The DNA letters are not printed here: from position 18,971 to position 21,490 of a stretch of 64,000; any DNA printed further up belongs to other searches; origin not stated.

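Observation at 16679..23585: Tandem array of three secreted beta-propeller + double lectin-fold paralogues of unknown function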

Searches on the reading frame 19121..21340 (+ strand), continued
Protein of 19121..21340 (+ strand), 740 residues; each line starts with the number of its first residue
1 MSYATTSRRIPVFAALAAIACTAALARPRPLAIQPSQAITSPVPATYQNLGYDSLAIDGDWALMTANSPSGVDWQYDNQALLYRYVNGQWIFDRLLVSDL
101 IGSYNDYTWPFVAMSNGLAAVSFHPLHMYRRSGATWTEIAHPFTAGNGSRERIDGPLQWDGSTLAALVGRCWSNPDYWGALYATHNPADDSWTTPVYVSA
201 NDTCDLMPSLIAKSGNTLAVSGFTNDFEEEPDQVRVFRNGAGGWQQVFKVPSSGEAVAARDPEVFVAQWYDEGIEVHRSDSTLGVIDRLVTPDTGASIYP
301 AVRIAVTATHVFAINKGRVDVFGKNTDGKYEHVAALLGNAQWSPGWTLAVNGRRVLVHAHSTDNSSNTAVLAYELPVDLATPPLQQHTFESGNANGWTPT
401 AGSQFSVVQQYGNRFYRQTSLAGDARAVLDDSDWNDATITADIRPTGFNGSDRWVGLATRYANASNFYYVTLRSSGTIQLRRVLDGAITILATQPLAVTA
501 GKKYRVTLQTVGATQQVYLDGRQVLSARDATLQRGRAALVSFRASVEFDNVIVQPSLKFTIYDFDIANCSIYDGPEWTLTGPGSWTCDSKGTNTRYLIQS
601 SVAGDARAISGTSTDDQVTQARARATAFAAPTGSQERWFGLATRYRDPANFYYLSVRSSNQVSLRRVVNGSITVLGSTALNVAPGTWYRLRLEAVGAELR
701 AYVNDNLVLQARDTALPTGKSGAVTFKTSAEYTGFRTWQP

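Call 40: search_solved_structures(query=A1, max_evalue=1, show_alignments=2)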
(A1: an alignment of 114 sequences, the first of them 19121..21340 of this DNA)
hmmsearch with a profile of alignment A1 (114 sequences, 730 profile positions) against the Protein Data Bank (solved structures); distinct sequences matched with E-value up to 1: 9.
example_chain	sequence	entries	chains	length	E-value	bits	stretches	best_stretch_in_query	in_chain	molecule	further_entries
4azz_A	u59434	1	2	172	2.5e-11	46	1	424-548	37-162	LEVANASE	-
4b1l_A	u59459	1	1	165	3.8e-11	45.4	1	425-546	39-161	LEVANASE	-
4b1m_A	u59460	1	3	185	4.7e-11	45.1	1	424-546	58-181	LEVANASE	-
7t5q_C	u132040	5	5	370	0.062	14.9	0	216-283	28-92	Actin-related protein 2/3 complex subunit 1A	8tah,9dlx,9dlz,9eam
6yw7_C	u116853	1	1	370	0.064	14.9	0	216-281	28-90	Actin-related protein 2/3 complex subunit 1A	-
4jqt_A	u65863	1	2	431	0.2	13.3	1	668-709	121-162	putative glycosyl hydrolase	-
1k8k_C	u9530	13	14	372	0.42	12.2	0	217-280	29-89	ARP2/3 COMPLEX 41 KDA SUBUNIT | Arp2/3 complex 41kDa subunit | Actin-related protein 2/3 complex subunit 1B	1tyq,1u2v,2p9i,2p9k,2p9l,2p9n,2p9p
6uhc_C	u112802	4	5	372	0.44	12.1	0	217-281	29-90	Actin-related protein 2/3 complex subunit 1B | ARPC1B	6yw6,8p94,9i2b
3dxk_C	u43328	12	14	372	0.5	11.9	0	217-280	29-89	Actin-related protein 2/3 complex subunit 1B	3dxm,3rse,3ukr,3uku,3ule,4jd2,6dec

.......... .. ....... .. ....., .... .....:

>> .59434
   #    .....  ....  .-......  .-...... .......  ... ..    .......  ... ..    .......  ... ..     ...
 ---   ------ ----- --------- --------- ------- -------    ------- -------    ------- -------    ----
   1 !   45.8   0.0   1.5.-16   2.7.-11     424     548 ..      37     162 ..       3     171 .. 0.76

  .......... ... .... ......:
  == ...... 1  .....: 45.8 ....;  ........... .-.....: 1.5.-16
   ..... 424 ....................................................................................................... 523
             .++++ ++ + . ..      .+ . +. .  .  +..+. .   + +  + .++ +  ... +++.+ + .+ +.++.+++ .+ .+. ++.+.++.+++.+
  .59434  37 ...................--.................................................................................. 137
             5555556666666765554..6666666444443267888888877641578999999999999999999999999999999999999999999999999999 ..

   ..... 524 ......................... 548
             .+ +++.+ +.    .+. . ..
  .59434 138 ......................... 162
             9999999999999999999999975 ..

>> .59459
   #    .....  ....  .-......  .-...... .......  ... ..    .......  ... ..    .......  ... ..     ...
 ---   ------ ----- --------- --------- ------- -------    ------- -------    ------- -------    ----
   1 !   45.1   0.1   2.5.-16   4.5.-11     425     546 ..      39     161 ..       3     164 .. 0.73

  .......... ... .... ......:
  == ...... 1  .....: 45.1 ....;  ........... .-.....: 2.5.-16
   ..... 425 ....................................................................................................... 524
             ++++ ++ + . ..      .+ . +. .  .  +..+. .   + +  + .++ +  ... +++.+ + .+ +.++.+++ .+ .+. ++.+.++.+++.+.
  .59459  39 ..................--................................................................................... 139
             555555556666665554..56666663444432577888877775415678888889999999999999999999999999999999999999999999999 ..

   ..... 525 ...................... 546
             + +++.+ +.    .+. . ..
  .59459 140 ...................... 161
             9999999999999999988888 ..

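Call 60: find_encoding_contigs(protein=P0015, flank=8000, max_places=1)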
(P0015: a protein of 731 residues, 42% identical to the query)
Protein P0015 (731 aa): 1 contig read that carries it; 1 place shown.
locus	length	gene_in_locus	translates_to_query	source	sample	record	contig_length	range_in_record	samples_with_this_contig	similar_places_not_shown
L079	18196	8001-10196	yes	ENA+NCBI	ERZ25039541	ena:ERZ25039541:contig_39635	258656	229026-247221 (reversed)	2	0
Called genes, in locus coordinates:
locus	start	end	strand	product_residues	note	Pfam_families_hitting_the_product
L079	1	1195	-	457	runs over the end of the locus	PF05199:GMC_oxred_C, PF00753:Lactamase_B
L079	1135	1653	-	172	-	PF00732:GMC_oxred_N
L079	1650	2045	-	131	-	PF00732:GMC_oxred_N, PF05834:Lycopene_cycl (weak)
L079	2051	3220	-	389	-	PF00144:Beta-lactamase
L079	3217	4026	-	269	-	PF02627:CMD, PF12680:SnoaL_2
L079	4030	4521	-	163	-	PF14833:NAD_binding_11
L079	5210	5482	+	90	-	-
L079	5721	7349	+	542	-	PF01266:DAO (weak), PF01593:Amino_oxidase, PF01946:Thi4 (faint), PF12831:FAD_oxidored (weak), PF13450:NAD_binding_8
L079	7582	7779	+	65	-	-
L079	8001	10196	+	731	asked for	PF14312:FG-GAP_2 (faint)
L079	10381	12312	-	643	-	-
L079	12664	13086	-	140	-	PF04828:GFA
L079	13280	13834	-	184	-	PF00188:CAP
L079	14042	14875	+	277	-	-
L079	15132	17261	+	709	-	PF14312:FG-GAP_2 (faint), PF13385:Laminin_G_3 (faint), PF06439:3keto-disac_hyd (faint)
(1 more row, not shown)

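Call 61: find_encoding_contigs(protein=P0062, flank=8000, max_places=1)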
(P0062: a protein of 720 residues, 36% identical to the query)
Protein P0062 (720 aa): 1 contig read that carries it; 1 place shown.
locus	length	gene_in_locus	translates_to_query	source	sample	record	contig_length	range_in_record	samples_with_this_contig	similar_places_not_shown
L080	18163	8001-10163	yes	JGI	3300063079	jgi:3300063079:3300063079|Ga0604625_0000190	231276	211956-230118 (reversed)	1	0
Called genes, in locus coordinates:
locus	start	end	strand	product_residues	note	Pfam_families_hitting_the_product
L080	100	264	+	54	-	-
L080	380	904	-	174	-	-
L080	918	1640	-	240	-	-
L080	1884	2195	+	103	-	-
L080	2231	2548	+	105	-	PF12872:OST-HTH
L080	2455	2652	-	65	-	-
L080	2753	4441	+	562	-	PF21253:Mann_GBD_bact (weak)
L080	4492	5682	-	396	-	PF01400:Astacin (faint)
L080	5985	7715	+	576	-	PF00082:Peptidase_S8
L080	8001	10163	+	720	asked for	PF21708:Glyco_hydro_59_C (faint), PF13385:Laminin_G_3 (weak)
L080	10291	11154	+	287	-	PF04909:Amidohydro_2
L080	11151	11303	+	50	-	PF00563:EAL (weak)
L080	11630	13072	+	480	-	PF00990:GGDEF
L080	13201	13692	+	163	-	PF08332:CaMKII_AD (weak), PF13474:SnoaL_3, PF12680:SnoaL_2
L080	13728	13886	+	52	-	-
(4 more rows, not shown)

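Call 62: find_encoding_contigs(protein=P0110, flank=8000, max_places=1)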
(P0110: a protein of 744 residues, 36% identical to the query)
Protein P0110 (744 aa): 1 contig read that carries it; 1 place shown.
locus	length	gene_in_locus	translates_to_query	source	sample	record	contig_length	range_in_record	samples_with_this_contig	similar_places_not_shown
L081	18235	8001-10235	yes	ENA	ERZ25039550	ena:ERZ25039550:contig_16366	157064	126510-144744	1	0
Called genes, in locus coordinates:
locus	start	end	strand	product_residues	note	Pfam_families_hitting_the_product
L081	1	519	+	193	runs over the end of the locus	-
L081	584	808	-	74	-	-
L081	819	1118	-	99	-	-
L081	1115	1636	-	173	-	PF12710:HAD (weak)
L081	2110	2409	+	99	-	-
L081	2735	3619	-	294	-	PF00165:HTH_AraC (faint), PF12833:HTH_18, PF06445:GyrI-like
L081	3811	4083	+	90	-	-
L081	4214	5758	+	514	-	-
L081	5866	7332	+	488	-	-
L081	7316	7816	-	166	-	PF08332:CaMKII_AD (faint), PF13474:SnoaL_3, PF14534:DUF4440, PF12680:SnoaL_2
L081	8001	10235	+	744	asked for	PF06439:3keto-disac_hyd (faint), PF21708:Glyco_hydro_59_C (faint)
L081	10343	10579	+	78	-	-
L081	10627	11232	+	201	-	-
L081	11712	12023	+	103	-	PF14312:FG-GAP_2 (faint)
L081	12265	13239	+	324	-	PF02720:DUF222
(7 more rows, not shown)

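Call 69: search_protein_families(library=pfam, proteins=[L064:8624-11350:+, L064:11498-14311:-, L067:7367-12319:+, L076:7256-12226:+, L078:4618-9303:+], max_evalue=0.001)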
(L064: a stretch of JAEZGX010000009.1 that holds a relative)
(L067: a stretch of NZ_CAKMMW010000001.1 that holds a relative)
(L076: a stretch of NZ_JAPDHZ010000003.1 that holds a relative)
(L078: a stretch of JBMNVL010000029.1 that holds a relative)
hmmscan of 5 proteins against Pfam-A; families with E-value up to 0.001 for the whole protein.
L064:8624-11350:+ (909 aa): 8 families
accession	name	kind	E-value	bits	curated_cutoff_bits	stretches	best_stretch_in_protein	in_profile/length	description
PF18887.5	MBG_3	-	4.4e-22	78.4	25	1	132-198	4-70/72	MBG domain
PF17957.7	Big_7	-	1.6e-14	54.7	24.1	1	467-535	1-70/70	Bacterial Ig domain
PF06439.18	3keto-disac_hyd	-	1.8e-09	38.3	26.8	1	743-904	6-184/187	3-keto-disaccharide hydrolase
PF22352.2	K319L-like_PKD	-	6.8e-08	32.9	27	1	46-124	1-84/84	K319L-like, PKD domain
PF18911.6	PKD_4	-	4.2e-07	30.4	27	1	39-124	1-85/85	PKD domain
PF04519.19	Bactofilin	-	2.2e-06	28.3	27.9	0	407-458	45-93/98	Polymer-forming cytoskeletal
PF23981.1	DUF7305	-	6.1e-05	23.4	27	0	383-460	95-178/185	Domain of unknown function (DUF7305)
PF19077.6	Big_13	-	0.0009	20.1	27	1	492-554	36-100/102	Bacterial Ig-like domain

L064:11498-14311:- (938 aa): 1 family
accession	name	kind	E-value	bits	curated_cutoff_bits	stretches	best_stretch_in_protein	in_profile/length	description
PF06439.18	3keto-disac_hyd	-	0.00041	20.9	26.8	0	757-913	6-158/187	3-keto-disaccharide hydrolase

L067:7367-12319:+ (1651 aa): 13 families
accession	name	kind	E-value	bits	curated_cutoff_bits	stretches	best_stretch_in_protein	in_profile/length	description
PF06452.16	CBM9_1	-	1.5e-75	253.6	23.4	2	1475-1649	1-183/185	Carbohydrate family 9 binding domain-like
PF00041.27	fn3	-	6.5e-44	148.5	25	4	823-898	2-79/84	Fibronectin type III domain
PF25788.1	Ig_Rha78A_N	-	2.4e-09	37.8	27.4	0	1419-1457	63-101/105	Rha78A-like, N-terminal immunoglobulin domain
PF06439.18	3keto-disac_hyd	-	9.6e-08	32.7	26.8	1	923-1080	11-186/187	3-keto-disaccharide hydrolase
PF02012.26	BNR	-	1.5e-07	30.8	27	0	523-532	2-11/12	BNR/Asp-box repeat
PF25059.1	FN3_DSCAM-DSCAML_C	-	2.3e-07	31.5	39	0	775-811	40-76/89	DSCAM/DSCAML C-terminal Fn3-like domain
PF10179.15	NDNF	-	6.3e-07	29.9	27.3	0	1413-1453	82-122/127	Neuron-derived neurotrophic factor, first Fn(III) domain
PF25523.1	Ig_RIMBP2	-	8.1e-07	29.4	27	0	1383-1456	14-99/105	RIMBP2-like, immunoglobulin-like domain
PF15899.11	BNR_6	-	3.8e-06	26.9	27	0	668-681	1-14/14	BNR-Asp box repeat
PF17744.7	DUF5581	-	7.4e-06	27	25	0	1119-1163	45-87/105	Family of unknown function (DUF5581) Fn3-like domain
PF09294.16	Interfer-bind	-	8.7e-05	23.2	21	0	1416-1451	61-97/104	Interferon-alpha/beta receptor, fibronectin type III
PF19077.6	Big_13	-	0.00021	22.2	27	0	864-899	60-95/102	Bacterial Ig-like domain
PF07495.19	Y_Y_Y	-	0.00045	20.5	26.6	0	1416-1456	24-63/65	Y_Y_Y domain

L076:7256-12226:+ (1657 aa): 12 families
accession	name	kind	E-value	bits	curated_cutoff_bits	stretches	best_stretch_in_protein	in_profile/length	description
PF06452.16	CBM9_1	-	6.1e-56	189.7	23.4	2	1187-1361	1-183/185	Carbohydrate family 9 binding domain-like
PF00041.27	fn3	-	2e-44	150.1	25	4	821-897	2-82/84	Fibronectin type III domain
PF25523.1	Ig_RIMBP2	-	7e-11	42.5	27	0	818-899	2-96/105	RIMBP2-like, immunoglobulin-like domain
PF02012.26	BNR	-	8.5e-11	40.6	27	0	522-531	2-11/12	BNR/Asp-box repeat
PF25788.1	Ig_Rha78A_N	-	5.5e-09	36.7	27.4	0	1135-1171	65-101/105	Rha78A-like, N-terminal immunoglobulin domain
PF25059.1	FN3_DSCAM-DSCAML_C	-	4.5e-08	33.8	39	0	1132-1169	43-80/89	DSCAM/DSCAML C-terminal Fn3-like domain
PF10179.15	NDNF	-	1.3e-07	32.2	27.3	0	1407-1448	78-119/127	Neuron-derived neurotrophic factor, first Fn(III) domain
PF16794.11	fn3_4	-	1.2e-06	28.9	27.1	0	819-863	3-50/103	Fibronectin-III type domain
PF16656.11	Pur_ac_phosph_N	-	2.1e-06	28.6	30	0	1379-1455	22-93/93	Purple acid Phosphatase, N-terminal domain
PF16893.11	fn3_2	-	8.2e-06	26.3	27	0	736-815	10-89/89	Fibronectin type III domain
PF09294.16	Interfer-bind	-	0.0001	23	21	0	1415-1451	62-99/104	Interferon-alpha/beta receptor, fibronectin type III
PF17425.8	Arylsulfotran_N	-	0.00015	22.2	24.2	0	1091-1170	14-86/88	Arylsulfotransferase Ig-like domain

L078:4618-9303:+ (1562 aa): 5 families
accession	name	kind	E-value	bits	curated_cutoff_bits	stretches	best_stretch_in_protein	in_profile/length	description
PF12831.13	FAD_oxidored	-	5.9e-106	355.7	27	1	687-1176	1-416/416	FAD dependent oxidoreductase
PF09479.16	Flg_new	-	3.5e-33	114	27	2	1416-1486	1-65/65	Listeria-Bacteroides repeat domain (List_Bact_rpt)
PF03629.24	SASA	-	7.1e-17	62.2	24.8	1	323-552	4-223/226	Carbohydrate esterase, sialic acid-specific acetylesterase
PF06439.18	3keto-disac_hyd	-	7.4e-06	26.6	26.8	1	62-211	14-187/187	3-keto-disaccharide hydrolase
PF00404.24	Dockerin_1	-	5.4e-05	23.7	22.9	1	1500-1551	1-52/57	Dockerin type I domain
